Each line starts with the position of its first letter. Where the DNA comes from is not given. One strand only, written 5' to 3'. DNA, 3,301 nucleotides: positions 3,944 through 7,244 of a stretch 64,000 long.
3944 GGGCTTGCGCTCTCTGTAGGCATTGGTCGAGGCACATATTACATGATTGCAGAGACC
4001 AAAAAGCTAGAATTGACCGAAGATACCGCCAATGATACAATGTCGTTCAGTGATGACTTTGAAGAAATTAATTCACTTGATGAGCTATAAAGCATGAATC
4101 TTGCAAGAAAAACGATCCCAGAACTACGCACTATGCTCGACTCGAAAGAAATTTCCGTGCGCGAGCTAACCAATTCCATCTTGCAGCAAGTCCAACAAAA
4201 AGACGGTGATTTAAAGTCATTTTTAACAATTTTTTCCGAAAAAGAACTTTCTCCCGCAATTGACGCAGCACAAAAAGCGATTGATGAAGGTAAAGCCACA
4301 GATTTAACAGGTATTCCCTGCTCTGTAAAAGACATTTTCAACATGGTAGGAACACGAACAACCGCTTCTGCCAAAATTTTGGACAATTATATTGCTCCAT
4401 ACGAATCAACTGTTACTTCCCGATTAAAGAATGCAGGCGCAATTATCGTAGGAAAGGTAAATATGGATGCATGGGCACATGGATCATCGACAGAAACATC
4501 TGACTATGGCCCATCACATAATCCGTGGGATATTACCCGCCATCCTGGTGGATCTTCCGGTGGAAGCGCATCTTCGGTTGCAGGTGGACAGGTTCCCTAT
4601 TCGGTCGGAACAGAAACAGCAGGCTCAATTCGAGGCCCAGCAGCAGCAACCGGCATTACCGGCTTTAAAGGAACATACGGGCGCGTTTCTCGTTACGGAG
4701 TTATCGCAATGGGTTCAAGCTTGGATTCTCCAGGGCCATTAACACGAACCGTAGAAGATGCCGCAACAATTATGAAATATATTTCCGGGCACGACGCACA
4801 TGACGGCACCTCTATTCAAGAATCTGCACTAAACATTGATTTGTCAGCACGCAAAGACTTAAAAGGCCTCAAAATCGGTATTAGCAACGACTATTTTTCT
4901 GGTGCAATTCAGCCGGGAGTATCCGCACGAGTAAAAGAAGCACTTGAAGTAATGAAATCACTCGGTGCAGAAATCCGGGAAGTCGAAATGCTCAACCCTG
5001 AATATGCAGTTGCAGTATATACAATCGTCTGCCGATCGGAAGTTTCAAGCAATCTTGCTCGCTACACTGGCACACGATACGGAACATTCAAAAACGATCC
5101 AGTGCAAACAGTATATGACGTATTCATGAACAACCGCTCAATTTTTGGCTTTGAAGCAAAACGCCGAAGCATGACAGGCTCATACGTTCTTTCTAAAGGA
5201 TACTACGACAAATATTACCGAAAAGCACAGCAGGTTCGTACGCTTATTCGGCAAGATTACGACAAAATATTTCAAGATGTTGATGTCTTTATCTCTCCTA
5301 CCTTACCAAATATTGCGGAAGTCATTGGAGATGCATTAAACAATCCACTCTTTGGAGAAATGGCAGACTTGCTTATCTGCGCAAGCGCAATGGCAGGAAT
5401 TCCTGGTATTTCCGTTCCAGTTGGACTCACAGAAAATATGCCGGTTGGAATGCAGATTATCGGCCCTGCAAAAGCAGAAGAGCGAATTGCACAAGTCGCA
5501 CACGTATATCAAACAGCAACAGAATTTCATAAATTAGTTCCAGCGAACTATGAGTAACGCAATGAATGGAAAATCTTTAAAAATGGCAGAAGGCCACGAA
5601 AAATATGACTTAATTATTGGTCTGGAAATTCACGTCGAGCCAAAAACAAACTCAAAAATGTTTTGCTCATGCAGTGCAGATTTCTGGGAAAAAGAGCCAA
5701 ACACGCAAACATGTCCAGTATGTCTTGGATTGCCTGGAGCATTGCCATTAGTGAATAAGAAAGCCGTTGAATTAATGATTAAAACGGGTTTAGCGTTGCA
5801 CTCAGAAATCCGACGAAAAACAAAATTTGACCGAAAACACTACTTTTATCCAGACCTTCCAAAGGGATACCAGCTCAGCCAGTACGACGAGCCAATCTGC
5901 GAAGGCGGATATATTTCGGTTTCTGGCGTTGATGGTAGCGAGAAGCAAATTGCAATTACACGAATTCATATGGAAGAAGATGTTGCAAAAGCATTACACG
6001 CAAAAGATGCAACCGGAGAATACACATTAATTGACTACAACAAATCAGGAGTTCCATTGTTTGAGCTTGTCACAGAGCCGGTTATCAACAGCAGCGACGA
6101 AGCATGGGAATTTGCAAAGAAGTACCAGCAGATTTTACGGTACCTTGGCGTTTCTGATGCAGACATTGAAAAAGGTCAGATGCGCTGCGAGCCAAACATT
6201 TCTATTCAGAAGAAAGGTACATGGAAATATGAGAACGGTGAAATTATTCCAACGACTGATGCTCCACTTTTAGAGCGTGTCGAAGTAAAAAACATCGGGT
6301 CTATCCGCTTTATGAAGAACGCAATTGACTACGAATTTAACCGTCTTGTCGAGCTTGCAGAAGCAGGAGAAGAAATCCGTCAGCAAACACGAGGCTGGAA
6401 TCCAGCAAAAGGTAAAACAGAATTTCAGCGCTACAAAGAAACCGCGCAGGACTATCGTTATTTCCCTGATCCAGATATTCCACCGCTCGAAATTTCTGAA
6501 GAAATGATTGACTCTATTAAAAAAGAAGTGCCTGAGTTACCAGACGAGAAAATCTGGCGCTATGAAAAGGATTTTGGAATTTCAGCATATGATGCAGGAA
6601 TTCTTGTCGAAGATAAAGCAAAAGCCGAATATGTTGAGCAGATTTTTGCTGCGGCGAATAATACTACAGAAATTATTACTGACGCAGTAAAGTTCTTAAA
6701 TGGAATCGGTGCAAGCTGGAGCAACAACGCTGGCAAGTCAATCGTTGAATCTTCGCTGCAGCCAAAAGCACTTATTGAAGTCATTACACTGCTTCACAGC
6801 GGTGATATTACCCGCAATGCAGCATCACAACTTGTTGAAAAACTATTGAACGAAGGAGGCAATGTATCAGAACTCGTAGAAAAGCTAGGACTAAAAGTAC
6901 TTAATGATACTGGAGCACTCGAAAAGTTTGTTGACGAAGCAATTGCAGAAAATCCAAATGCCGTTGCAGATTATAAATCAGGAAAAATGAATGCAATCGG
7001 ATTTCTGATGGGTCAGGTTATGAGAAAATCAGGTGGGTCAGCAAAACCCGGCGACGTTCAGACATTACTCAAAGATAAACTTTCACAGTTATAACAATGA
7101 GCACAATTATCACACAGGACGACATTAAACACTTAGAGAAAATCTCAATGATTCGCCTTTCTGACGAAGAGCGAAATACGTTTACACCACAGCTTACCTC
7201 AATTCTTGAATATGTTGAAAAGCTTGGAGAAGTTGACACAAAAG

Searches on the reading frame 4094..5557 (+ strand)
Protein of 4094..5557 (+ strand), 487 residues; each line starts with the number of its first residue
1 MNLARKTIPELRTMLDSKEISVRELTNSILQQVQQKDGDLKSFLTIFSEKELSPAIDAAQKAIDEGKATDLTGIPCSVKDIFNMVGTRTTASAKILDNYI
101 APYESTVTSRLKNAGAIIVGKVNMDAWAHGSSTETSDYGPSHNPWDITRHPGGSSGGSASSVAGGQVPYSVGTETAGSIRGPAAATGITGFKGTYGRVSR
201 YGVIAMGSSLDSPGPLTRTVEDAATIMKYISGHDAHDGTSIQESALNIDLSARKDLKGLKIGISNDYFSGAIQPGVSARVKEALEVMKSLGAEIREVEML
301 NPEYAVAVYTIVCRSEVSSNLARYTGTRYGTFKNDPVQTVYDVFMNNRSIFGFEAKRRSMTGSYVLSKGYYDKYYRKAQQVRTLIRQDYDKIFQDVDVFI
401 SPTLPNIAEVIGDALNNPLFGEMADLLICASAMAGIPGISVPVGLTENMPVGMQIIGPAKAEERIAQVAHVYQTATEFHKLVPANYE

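Call 61: search_protein_families(library=pfam, proteins=[window:4094-5557:+], max_evalue=0.0001)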
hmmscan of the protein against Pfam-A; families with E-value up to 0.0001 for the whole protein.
window:4094-5557:+ (487 aa): 1 family
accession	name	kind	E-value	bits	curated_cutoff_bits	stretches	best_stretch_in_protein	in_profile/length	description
PF01425.27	Amidase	-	5.2e-120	401.9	27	1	24-465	1-444/445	Amidase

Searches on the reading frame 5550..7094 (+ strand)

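Call 61: search_protein_families(library=pfam, proteins=[window:5550-7094:+], max_evalue=0.0001)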
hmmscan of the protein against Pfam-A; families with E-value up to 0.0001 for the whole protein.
window:5550-7094:+ (514 aa): 2 families
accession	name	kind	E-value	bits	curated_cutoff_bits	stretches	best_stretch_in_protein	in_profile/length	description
PF02934.20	GatB_N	-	2.8e-107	358.5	23.4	1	22-320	2-276/277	GatB/GatE catalytic domain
PF02637.23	GatB_Yqey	-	1.2e-38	132.7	27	1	376-511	13-148/148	GatB domain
